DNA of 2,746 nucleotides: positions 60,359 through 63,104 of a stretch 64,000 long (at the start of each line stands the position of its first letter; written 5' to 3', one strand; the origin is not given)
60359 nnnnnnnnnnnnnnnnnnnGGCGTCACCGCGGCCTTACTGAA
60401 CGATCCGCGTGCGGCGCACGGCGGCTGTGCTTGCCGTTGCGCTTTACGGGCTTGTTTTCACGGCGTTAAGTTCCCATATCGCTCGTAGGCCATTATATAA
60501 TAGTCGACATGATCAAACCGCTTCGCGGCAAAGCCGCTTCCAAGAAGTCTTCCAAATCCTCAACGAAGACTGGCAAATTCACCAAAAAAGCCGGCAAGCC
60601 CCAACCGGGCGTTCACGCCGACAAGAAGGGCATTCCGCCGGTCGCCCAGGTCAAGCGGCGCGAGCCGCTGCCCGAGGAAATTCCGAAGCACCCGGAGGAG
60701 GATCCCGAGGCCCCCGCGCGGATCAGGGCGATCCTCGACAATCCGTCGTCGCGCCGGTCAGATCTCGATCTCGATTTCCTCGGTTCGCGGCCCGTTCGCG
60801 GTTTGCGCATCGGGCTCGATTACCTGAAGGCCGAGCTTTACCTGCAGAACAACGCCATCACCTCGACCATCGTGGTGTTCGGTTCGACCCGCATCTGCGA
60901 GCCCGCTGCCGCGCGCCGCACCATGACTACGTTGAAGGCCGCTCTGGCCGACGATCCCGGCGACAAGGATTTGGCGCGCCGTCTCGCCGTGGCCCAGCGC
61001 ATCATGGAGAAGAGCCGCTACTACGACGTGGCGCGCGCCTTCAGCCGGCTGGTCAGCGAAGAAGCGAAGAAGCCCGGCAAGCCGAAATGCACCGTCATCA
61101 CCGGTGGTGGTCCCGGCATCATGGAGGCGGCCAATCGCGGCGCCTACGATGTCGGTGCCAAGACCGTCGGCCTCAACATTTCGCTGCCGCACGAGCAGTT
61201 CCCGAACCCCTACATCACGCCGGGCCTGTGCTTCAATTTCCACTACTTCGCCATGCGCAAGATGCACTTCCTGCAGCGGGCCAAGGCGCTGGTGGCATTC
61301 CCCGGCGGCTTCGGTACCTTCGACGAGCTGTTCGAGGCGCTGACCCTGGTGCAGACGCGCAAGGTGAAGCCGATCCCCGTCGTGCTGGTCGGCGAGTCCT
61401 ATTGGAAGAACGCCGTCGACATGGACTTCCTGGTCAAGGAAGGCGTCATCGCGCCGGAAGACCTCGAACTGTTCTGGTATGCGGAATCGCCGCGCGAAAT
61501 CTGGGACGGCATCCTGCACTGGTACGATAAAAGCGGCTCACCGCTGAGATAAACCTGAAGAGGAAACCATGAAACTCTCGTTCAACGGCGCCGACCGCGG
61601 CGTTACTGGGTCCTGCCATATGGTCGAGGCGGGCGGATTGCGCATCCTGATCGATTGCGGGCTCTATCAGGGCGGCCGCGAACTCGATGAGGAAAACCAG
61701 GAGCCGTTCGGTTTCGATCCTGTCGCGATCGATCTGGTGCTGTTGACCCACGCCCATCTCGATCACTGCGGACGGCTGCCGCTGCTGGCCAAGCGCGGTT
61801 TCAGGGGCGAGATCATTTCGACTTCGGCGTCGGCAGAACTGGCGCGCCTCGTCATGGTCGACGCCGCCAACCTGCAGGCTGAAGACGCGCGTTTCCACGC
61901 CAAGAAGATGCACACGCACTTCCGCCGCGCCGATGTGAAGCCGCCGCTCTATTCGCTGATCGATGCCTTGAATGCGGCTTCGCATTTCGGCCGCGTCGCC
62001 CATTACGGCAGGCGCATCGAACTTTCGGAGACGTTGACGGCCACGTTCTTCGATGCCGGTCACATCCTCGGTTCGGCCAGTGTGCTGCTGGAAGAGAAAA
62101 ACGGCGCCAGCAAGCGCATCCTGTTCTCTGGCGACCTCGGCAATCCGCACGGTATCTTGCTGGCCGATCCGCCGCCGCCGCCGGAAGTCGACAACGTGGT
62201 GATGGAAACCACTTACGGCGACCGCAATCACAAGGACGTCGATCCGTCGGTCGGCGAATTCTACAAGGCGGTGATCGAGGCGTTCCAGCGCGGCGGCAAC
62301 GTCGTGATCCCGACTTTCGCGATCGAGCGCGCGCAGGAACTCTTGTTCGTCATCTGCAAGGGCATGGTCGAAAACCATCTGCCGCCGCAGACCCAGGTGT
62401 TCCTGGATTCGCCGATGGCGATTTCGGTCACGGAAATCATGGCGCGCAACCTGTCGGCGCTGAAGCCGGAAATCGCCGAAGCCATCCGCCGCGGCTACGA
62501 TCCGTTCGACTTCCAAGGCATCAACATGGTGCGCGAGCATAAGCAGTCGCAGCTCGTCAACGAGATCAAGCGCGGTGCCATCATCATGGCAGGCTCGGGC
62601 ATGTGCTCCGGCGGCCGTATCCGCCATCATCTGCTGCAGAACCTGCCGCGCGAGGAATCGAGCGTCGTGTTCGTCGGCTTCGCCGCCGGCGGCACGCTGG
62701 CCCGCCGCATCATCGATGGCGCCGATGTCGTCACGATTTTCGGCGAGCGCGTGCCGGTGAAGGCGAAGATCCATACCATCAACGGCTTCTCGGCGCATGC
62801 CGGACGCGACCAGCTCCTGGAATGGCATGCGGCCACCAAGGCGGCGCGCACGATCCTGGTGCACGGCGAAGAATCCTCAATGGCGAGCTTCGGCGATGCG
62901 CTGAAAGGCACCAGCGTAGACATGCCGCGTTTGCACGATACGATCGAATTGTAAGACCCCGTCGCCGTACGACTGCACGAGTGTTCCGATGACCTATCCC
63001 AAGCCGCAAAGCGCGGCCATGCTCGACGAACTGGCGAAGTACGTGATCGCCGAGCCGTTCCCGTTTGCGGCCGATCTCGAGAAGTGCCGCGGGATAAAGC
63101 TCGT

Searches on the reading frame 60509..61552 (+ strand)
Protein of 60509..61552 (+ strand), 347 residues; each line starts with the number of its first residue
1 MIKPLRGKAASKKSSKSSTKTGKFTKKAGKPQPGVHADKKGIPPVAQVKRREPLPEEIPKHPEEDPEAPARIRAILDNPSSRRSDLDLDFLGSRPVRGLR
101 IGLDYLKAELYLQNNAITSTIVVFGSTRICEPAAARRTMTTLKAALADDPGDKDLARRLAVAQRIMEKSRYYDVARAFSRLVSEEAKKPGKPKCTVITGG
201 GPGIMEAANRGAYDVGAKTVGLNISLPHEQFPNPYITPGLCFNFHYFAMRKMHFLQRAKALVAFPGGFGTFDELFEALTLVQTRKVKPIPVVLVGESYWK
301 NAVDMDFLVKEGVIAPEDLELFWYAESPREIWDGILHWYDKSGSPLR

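Call 3: search_protein_families(library=pfam, proteins=[window:60509-61552:+], max_evalue=0.01)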
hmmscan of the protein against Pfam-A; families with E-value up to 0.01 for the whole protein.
window:60509-61552:+ (347 aa): 2 families
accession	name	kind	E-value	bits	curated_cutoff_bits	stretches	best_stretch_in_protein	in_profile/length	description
PF03641.19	Lysine_decarbox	-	2.2e-30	106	27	1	205-333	1-129/131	Possible lysine decarboxylase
PF18306.6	LDcluster4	-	4e-09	36.7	26.3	1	191-279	30-115/151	SLOG cluster4 family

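Call 4: search_protein_families(library=padloc, proteins=[window:60509-61552:+], max_evalue=0.01)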
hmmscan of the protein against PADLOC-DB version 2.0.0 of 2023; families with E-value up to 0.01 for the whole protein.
window:60509-61552:+ (347 aa): 0 families

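Call 5: search_protein_families(library=ncbifam, proteins=[window:60509-61552:+], max_evalue=0.01)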
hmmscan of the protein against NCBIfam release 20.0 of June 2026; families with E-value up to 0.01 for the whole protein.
window:60509-61552:+ (347 aa): 4 families
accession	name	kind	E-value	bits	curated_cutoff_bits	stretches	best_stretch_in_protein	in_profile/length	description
TIGR00730.1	TIGR00730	subfamily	3.1e-30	105.2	96.35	1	194-335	33-175/178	TIGR00730 family Rossman fold protein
TIGR00725.1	TIGR00725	hypoth_equivalog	1.2e-08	34.6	106.9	1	186-317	28-143/159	TIGR00725 family protein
NF058542.1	CtkRMPhLog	equivalog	3e-06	27.3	300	1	195-319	34-159/177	cytokinin riboside 5'-monophosphate phosphoribohydrolase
NF038390.1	Nsidase_PpnN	equivalog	1.6e-05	23.9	450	1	191-298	173-288/450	nucleotide 5'-monophosphate nucleosidase PpnN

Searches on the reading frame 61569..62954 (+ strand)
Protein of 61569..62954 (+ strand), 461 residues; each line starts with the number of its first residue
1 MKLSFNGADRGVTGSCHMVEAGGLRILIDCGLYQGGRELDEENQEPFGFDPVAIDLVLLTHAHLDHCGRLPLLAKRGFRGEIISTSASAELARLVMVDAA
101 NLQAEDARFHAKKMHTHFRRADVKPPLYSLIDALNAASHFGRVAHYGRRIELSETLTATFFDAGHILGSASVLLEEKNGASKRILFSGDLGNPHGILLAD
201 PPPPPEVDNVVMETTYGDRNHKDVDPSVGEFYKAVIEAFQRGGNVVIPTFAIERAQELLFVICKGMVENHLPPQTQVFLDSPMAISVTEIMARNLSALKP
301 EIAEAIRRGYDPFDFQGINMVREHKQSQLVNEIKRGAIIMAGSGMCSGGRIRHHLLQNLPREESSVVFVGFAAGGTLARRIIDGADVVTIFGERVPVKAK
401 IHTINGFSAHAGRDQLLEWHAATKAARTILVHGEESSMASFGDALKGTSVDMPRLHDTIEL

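Call 3: search_protein_families(library=pfam, proteins=[window:61569-62954:+], max_evalue=0.01)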
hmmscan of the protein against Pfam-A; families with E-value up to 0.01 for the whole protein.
window:61569-62954:+ (461 aa): 6 families
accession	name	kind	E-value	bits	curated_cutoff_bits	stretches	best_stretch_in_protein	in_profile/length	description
PF10996.14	Beta-Casp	-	1.7e-32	112.9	27.7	1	255-381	1-120/120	Beta-Casp domain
PF07521.17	RMMBL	-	5.9e-16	58.6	21.6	1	394-446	1-56/63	Zn-dependent metallo-hydrolase RNA specificity domain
PF00753.33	Lactamase_B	-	4.6e-13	50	22.7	1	12-87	4-77/196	Metallo-beta-lactamase superfamily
PF12706.13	Lactamase_B_2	-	3.1e-10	40.4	27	1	25-96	2-75/200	Beta-lactamase superfamily domain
PF16661.11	Lactamase_B_6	-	2e-07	31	27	1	19-174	2-149/193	Metallo-beta-lactamase superfamily domain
PF13483.12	Lactamase_B_3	-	8.3e-06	26.3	24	1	14-74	7-57/160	Beta-lactamase superfamily domain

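Call 4: search_protein_families(library=padloc, proteins=[window:61569-62954:+], max_evalue=0.01)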
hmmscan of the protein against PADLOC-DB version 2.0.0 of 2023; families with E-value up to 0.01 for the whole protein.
window:61569-62954:+ (461 aa): 0 families

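Call 5: search_protein_families(library=ncbifam, proteins=[window:61569-62954:+], max_evalue=0.01)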
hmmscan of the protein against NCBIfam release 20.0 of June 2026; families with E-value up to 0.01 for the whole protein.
window:61569-62954:+ (461 aa): 20 families
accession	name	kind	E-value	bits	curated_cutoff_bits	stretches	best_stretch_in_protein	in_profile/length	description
NF045584.1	cas14_MBL_CASP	equivalog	1.7e-107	360.3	800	1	1-448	1-427/612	type VII CRISPR-associated protein Cas14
TIGR03675.1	arCOG00543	equivalog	8.4e-76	255.5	580.2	1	2-447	176-613/631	beta-CASP ribonuclease aCPSF1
TIGR04122.1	Xnuc_lig_assoc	equivalog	7.1e-10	38.2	325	1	144-264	67-184/326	ligase-associated DNA damage response exonuclease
NF033105.1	bla_subclass_B3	equivalog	9.6e-08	31.6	240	1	16-99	25-106/257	subclass B3 metallo-beta-lactamase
NF040644.1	blaPAM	exception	8.1e-06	25.2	615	1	18-91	61-132/287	PAM family subclass B3 metallo-beta-lactamase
NF000438.2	blaPOM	exception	8.6e-06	25.1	610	1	24-92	67-133/286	POM family subclass B3 metallo-beta-lactamase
NF012229.1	bla_class_B_core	domain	1.8e-05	24.9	100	1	22-91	23-84/139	metallo-beta-lactamase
NF000469.2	CAR_gen_B3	exception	0.00029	19.9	500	1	25-70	85-129/311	CAR family subclass B3 metallo-beta-lactamase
NF000405.1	HARLDQ_not_B3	exception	0.00032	20.4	350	0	21-90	47-114/267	HARLDQ motif MBL-fold protein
NF000458.2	blaPEDO-2_fam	exception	0.00038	19.9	550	1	25-72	63-109/285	PEDO-2 family subclass B3 metallo-beta-lactamase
NF000454.2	blaCPS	exception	0.00042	20.1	620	0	25-75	63-112/290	CPS family subclass B3 metallo-beta-lactamase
NF001911.0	PRK00685.1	equivalog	0.00061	19.3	144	1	15-83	9-69/228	metal-dependent hydrolase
NF040469.1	blaEFM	exception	0.0013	17.9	610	1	18-101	74-155/302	EFM family subclass B3 metallo-beta-lactamase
NF033106.1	blaL1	exception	0.0014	17.6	560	1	24-90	69-133/290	L1 family subclass B3 metallo-beta-lactamase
NF033185.1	B3_Acin_new2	exception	0.0053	16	625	1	14-75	52-111/285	putative subclass B3 metallo-beta-lactamase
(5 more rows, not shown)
